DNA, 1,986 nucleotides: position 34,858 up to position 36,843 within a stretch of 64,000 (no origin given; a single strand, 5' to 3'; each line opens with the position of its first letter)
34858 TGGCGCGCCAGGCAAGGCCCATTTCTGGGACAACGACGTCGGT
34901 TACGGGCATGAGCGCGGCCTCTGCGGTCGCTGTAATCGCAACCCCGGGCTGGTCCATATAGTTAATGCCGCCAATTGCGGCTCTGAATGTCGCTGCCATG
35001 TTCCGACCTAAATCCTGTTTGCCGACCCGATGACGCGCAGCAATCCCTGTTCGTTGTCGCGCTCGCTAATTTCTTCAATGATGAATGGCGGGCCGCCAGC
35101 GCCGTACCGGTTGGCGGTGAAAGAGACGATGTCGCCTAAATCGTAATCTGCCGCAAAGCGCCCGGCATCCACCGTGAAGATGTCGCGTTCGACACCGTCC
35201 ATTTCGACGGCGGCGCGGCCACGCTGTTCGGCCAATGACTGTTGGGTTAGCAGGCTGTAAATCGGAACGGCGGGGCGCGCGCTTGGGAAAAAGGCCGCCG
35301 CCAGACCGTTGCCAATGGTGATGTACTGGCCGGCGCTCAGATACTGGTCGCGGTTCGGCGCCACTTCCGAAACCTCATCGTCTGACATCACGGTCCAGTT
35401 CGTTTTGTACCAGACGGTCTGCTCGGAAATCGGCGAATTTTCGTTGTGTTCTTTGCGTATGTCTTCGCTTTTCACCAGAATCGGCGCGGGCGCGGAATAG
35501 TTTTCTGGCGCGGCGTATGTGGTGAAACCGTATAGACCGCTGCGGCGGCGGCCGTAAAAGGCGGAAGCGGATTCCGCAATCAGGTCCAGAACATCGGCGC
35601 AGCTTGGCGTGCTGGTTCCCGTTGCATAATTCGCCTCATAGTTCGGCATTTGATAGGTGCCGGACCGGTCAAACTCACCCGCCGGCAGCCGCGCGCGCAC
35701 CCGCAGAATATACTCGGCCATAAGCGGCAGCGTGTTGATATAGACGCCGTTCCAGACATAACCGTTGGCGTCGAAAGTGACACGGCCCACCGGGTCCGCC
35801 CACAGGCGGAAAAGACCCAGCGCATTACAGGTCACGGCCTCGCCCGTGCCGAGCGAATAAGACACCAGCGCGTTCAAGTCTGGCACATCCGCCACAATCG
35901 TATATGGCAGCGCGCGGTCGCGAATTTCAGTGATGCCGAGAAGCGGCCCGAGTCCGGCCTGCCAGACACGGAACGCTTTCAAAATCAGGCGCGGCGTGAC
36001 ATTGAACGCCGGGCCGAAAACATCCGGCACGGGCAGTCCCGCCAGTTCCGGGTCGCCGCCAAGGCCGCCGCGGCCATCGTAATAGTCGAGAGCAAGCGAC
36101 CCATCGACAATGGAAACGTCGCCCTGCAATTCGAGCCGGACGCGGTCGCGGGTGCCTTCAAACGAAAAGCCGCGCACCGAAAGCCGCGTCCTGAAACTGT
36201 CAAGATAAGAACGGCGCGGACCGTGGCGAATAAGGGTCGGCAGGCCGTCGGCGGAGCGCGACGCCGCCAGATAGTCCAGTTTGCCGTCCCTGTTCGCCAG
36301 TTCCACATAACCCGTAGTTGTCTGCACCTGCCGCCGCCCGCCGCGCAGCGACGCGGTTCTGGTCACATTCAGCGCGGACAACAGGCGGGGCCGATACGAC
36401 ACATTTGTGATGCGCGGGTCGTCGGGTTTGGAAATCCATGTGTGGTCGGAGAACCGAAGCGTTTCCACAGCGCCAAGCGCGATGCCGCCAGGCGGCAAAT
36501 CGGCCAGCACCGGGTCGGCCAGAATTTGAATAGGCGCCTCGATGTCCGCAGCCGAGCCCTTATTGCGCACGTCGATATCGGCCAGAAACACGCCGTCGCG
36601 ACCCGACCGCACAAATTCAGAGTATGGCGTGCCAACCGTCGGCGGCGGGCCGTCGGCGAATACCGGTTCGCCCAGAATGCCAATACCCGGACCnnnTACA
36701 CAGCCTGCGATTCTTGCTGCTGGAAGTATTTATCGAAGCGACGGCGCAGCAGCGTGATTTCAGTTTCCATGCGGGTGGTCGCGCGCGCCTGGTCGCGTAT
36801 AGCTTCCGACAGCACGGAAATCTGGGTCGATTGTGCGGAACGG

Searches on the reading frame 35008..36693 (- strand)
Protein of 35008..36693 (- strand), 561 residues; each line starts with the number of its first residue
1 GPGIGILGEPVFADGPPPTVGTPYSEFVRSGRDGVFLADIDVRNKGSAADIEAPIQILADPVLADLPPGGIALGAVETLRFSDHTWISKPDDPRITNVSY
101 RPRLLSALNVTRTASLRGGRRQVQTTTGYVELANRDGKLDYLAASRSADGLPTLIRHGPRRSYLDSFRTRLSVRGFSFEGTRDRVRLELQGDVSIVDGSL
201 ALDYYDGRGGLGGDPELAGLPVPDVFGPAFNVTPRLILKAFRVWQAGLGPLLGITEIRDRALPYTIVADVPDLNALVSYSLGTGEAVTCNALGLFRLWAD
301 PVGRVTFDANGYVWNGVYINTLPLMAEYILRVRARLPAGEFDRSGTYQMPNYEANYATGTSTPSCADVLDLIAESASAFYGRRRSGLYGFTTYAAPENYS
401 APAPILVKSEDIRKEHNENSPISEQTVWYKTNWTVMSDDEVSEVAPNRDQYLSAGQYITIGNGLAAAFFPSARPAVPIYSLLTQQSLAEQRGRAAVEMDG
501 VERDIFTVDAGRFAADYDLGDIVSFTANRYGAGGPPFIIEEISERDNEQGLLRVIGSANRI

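Call 8: search_protein_families(library=phrogs, proteins=[window:35008-36693:-], max_evalue=0.00001)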
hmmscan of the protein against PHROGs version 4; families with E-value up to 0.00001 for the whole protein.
window:35008-36693:- (561 aa): 2 families
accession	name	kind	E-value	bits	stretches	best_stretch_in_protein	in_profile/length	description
phrog_8917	-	unknown function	1.2e-52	180.2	1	62-552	103-605/613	-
phrog_31539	-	unknown function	2.4e-08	33.7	1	181-330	120-271/899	-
